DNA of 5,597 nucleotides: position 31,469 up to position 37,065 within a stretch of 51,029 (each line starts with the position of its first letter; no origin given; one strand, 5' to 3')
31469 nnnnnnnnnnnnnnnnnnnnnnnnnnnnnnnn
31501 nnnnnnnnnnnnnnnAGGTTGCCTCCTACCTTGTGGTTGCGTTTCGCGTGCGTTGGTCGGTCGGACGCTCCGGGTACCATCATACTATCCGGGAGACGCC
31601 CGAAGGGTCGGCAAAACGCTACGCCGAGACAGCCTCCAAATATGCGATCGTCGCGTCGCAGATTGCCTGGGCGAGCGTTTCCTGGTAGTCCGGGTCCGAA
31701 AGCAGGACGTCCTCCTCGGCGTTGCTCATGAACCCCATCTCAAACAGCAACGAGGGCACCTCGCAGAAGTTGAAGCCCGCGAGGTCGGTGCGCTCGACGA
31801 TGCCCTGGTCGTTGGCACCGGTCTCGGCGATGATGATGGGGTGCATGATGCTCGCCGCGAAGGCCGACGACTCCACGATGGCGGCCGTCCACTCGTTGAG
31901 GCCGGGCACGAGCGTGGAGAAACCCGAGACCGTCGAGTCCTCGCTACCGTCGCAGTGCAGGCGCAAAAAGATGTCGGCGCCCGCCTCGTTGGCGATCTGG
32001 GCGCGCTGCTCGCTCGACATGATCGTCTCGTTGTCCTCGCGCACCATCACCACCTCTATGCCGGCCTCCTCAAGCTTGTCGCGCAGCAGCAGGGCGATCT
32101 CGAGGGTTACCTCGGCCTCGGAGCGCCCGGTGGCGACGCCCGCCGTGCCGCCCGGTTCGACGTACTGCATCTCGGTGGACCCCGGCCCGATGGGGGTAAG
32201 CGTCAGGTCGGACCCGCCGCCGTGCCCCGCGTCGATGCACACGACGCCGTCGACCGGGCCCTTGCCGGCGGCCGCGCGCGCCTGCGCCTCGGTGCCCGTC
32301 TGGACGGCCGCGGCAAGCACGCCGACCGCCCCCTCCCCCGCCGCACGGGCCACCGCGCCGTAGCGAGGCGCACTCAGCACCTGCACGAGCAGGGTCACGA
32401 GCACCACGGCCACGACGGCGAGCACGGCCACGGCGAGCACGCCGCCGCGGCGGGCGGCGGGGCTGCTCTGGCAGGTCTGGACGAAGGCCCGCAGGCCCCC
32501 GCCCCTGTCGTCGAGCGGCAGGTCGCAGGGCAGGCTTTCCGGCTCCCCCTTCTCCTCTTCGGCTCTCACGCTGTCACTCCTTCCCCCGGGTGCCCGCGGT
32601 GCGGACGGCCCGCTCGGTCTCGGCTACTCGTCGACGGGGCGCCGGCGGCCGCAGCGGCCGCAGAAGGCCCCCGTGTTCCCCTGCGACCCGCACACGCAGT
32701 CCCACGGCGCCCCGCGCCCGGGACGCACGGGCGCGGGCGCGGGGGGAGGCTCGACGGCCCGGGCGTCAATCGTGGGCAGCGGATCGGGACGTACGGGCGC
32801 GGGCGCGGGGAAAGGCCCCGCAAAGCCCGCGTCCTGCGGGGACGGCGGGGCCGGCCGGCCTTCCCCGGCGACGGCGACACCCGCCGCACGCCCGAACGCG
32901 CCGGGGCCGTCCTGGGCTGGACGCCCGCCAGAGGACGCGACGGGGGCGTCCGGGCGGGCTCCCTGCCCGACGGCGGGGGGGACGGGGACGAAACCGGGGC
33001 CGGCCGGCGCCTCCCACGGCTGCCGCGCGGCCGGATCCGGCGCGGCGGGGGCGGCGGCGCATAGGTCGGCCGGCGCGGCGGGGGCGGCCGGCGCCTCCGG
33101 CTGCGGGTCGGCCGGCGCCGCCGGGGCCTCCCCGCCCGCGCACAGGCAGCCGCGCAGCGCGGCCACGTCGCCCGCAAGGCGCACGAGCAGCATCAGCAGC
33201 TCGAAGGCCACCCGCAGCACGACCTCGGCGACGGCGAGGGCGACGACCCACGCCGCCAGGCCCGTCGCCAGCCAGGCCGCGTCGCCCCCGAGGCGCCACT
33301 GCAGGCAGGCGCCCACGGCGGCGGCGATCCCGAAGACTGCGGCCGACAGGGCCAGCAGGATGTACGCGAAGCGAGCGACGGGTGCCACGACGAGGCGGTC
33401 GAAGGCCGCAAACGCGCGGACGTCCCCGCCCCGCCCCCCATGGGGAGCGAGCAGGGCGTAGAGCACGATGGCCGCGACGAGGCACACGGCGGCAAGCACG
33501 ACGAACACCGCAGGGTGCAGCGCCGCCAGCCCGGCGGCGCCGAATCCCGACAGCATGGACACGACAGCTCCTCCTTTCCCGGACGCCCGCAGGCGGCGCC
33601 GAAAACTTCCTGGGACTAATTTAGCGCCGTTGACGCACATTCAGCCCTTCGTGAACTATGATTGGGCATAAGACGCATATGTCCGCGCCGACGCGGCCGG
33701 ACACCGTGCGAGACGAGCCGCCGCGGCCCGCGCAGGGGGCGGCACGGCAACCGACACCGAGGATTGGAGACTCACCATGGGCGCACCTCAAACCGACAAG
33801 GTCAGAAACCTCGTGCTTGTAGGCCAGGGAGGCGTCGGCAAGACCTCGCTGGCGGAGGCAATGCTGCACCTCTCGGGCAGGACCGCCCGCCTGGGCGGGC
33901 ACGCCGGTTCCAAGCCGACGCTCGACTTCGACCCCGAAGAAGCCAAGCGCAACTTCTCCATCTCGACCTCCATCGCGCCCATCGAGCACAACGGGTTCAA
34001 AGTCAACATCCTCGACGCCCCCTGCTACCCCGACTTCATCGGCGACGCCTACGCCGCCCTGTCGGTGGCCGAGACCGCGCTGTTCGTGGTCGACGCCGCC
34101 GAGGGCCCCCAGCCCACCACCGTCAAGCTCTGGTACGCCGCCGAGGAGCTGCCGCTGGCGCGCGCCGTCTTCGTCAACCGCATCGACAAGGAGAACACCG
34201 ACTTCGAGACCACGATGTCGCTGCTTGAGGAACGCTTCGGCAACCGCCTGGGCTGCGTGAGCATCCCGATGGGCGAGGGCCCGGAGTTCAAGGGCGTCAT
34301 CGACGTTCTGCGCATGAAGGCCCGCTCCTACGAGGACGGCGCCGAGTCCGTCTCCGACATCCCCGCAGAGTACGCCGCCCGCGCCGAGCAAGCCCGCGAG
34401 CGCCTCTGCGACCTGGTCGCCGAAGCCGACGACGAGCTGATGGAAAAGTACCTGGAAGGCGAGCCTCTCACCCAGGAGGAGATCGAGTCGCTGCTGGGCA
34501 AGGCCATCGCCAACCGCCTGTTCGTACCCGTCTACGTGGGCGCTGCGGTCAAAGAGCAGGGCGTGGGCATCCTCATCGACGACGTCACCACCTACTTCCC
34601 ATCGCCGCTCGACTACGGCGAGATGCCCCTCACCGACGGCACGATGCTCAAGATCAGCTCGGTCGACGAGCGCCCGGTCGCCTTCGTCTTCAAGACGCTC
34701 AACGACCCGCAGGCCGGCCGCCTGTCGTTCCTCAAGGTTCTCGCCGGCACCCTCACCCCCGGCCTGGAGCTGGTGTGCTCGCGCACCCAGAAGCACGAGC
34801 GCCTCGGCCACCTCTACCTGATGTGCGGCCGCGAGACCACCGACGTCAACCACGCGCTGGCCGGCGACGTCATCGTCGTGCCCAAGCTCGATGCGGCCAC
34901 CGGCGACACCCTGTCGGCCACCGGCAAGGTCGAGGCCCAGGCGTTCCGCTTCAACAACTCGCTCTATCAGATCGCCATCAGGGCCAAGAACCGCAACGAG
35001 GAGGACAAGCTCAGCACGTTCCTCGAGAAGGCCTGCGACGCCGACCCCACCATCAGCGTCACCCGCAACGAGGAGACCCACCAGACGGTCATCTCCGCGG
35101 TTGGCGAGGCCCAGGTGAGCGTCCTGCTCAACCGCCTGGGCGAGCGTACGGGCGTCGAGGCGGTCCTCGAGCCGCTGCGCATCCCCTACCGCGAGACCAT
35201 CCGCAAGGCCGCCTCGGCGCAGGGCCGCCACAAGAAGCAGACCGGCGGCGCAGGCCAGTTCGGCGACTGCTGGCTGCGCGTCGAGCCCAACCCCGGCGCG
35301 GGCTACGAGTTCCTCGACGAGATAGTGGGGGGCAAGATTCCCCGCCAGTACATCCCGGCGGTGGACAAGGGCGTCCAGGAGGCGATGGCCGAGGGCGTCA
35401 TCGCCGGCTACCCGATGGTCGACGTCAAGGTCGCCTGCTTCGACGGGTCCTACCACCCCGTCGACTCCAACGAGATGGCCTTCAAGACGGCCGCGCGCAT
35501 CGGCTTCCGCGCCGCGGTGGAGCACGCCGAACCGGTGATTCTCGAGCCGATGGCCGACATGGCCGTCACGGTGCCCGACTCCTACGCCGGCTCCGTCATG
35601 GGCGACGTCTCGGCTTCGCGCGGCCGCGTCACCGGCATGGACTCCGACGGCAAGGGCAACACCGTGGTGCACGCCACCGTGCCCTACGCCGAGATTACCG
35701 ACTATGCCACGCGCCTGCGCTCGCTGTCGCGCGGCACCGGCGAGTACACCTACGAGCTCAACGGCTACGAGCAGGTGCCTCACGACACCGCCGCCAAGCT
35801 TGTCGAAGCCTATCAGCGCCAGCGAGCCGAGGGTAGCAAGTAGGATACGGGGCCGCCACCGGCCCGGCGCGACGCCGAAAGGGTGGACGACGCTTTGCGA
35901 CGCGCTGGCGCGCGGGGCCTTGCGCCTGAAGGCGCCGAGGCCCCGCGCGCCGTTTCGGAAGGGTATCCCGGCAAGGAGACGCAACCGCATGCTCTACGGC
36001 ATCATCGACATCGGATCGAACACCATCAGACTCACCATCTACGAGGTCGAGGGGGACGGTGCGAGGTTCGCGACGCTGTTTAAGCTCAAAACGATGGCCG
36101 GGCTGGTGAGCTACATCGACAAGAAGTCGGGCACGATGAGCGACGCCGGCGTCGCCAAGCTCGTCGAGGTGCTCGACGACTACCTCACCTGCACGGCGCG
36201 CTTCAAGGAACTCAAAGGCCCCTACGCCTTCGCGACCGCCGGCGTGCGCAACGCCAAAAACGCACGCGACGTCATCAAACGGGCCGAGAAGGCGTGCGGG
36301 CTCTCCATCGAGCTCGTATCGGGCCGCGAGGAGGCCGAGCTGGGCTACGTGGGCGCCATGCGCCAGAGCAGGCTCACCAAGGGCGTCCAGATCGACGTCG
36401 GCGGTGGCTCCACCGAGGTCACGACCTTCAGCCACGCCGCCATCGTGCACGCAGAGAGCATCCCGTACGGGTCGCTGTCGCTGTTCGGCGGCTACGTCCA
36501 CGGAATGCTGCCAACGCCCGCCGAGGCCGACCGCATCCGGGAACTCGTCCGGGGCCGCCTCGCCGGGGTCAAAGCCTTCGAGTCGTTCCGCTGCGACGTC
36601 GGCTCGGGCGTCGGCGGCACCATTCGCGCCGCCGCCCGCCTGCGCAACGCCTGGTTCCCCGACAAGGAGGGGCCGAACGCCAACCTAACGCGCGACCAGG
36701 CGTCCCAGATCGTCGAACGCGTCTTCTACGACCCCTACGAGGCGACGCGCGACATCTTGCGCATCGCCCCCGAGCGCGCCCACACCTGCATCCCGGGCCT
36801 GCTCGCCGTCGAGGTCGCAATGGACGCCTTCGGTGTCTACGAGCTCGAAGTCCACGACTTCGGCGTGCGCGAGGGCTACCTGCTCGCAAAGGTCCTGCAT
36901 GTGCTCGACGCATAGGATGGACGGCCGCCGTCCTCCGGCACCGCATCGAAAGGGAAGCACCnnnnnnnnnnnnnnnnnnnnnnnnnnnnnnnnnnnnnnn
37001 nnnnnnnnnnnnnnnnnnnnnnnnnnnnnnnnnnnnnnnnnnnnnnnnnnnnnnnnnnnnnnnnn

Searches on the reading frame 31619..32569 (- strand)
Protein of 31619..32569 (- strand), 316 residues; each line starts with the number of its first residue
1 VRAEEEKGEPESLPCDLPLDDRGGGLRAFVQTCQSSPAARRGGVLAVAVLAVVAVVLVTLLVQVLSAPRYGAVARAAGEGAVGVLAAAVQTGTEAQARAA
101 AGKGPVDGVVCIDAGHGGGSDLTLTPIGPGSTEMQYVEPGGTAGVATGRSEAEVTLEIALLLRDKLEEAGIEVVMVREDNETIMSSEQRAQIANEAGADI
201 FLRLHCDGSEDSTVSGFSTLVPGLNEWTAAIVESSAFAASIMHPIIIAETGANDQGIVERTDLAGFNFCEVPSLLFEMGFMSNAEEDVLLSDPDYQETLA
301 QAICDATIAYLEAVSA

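Call 77: search_protein_families(library=pfam, proteins=[window:31619-32569:-], max_evalue=0.00001)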
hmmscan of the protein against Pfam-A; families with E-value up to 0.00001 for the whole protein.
window:31619-32569:- (316 aa): 1 family
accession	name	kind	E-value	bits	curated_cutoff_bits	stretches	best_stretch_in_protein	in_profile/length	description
PF01520.23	Amidase_3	-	1.2e-38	133.3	27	1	110-306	1-171/174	N-acetylmuramoyl-L-alanine amidase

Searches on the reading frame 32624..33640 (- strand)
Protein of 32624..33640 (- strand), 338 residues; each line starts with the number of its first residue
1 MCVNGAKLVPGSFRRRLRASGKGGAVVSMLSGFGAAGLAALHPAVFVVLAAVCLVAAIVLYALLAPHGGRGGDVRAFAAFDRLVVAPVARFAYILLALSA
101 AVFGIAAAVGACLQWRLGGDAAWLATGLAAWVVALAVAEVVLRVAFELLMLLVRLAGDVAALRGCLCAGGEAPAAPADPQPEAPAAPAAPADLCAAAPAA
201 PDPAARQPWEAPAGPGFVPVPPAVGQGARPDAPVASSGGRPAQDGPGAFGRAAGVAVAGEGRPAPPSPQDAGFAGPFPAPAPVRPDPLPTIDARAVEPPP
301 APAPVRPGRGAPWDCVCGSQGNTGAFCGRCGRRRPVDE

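Call 77: search_protein_families(library=pfam, proteins=[window:32624-33640:-], max_evalue=0.00001)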
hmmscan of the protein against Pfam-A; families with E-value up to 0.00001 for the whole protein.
window:32624-33640:- (338 aa): 1 family
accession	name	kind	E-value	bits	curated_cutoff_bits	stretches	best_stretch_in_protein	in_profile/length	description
PF14110.11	DUF4282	-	5.8e-07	30.4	27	1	79-163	3-85/86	Domain of unknown function (DUF4282)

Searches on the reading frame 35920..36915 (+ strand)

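Call 77: search_protein_families(library=pfam, proteins=[window:35920-36915:+], max_evalue=0.00001)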
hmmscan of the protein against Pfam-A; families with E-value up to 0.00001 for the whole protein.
window:35920-36915:+ (331 aa): 1 family
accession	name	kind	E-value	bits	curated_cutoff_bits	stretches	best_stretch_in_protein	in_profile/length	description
PF02541.22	Ppx-GppA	-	2.3e-40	139.3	27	1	46-326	7-283/285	Ppx/GppA phosphatase family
